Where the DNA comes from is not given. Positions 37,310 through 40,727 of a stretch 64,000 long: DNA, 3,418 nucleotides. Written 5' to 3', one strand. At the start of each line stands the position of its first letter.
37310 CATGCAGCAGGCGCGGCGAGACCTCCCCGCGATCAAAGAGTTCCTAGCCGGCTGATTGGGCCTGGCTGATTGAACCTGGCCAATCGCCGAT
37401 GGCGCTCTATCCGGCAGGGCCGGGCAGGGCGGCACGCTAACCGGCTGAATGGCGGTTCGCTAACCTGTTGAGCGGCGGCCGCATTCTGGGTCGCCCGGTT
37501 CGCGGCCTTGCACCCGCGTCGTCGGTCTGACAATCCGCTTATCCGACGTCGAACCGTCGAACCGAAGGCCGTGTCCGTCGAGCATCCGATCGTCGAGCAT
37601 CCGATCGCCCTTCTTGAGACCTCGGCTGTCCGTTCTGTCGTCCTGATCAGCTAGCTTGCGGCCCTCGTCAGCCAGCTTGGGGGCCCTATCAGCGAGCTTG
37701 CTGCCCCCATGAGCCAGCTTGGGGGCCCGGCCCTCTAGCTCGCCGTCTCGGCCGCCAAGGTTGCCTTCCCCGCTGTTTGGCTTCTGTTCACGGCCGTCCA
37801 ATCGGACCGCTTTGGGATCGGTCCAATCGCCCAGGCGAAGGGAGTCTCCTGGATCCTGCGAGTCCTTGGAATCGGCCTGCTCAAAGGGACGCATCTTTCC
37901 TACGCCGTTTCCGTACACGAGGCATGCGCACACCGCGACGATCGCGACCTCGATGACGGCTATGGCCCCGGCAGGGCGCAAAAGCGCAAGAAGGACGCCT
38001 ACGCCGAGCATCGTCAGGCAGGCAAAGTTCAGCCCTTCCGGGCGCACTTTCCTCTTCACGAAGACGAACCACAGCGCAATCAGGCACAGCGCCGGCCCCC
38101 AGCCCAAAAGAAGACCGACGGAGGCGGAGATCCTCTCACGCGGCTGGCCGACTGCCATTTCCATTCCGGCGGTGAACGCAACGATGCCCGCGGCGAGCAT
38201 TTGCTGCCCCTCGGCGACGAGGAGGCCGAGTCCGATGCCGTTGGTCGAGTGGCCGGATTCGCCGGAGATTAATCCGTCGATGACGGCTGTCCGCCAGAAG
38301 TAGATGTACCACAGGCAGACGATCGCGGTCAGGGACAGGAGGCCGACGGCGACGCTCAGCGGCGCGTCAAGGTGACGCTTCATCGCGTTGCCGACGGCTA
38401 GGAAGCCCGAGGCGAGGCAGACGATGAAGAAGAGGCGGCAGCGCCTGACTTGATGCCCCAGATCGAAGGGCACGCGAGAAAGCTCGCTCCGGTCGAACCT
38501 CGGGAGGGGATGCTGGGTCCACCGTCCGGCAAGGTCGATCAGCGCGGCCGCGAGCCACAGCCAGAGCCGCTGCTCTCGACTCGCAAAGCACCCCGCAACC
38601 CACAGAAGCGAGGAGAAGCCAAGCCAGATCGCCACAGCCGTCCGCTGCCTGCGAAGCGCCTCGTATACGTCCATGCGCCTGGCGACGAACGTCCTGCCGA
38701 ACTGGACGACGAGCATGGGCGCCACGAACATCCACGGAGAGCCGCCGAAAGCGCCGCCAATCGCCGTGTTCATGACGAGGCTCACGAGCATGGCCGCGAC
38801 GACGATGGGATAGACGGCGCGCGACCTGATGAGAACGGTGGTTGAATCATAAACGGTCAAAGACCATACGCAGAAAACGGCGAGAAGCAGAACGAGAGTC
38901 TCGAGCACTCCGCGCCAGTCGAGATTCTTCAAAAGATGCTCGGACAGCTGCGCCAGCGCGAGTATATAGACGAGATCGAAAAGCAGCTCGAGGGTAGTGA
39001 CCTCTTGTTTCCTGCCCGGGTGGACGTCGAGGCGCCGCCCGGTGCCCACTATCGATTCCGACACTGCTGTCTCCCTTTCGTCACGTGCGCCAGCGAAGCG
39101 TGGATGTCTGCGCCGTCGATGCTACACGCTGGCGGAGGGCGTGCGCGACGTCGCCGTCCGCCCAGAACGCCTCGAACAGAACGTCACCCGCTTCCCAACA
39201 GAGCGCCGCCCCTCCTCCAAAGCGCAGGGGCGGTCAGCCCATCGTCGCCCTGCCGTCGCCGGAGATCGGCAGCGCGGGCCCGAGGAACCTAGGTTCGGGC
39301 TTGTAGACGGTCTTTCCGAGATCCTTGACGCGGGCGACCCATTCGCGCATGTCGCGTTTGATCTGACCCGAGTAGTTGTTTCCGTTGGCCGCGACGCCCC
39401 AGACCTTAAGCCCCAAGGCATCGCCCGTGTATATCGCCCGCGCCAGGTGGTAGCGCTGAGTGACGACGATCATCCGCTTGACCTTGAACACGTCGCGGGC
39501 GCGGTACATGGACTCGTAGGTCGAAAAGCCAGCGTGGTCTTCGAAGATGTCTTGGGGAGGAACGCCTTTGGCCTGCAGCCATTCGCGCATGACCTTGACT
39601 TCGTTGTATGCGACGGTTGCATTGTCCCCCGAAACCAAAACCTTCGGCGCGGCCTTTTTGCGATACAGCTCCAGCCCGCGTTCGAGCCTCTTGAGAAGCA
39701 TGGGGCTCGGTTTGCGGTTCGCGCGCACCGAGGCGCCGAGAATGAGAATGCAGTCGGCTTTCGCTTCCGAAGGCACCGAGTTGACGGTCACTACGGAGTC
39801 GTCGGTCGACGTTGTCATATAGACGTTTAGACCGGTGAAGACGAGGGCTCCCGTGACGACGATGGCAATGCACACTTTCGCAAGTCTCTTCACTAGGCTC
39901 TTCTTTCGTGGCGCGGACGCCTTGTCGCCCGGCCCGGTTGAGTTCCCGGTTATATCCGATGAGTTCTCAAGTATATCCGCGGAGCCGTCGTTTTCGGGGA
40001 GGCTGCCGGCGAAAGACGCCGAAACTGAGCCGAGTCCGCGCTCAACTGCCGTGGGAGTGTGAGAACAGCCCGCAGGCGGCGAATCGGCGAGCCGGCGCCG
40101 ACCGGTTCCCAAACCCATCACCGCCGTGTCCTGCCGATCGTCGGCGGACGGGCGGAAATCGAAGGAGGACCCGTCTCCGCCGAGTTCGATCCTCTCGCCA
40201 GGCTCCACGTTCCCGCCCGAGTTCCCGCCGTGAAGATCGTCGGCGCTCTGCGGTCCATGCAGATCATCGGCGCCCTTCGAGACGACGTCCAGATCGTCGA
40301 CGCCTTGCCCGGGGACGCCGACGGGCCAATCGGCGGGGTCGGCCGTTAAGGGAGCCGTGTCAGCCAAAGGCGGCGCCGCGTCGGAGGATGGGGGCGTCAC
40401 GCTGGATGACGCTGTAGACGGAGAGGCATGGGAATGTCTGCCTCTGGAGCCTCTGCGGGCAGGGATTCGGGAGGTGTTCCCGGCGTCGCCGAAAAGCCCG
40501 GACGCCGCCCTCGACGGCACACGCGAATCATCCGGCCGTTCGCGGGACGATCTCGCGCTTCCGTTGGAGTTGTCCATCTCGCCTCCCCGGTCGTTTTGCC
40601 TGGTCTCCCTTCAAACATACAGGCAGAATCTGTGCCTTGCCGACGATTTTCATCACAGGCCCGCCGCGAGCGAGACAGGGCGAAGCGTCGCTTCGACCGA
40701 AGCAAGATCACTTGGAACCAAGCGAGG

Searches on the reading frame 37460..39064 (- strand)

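Call 84: search_protein_families(library=pfam, proteins=[window:37460-39064:-], max_evalue=0.0001)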
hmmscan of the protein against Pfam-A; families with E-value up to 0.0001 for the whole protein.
window:37460-39064:- (534 aa): 1 family
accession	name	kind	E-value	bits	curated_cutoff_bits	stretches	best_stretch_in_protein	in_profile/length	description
PF06772.16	LtrA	-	2.1e-52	179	31.9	1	22-377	2-352/356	Bacterial low temperature requirement A protein (LtrA)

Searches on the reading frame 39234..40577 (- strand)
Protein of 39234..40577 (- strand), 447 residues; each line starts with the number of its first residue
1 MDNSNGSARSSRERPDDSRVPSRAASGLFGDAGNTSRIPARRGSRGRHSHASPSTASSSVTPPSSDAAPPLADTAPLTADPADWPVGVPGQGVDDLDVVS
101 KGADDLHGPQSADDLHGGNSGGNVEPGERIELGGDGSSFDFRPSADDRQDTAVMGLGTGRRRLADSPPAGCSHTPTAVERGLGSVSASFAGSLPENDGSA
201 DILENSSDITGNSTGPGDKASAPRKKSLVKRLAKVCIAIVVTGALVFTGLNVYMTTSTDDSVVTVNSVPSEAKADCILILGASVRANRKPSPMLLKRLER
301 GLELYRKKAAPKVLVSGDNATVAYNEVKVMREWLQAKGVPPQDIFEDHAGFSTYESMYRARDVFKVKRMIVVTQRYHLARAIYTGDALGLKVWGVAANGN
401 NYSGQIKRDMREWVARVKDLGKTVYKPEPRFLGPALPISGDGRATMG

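Call 84: search_protein_families(library=pfam, proteins=[window:39234-40577:-], max_evalue=0.0001)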
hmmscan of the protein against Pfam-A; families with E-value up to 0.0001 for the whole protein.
window:39234-40577:- (447 aa): 1 family
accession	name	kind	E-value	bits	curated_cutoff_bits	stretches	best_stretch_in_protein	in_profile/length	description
PF02698.23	DUF218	-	8e-25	87.7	27.6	1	275-414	1-132/133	DUF218 domain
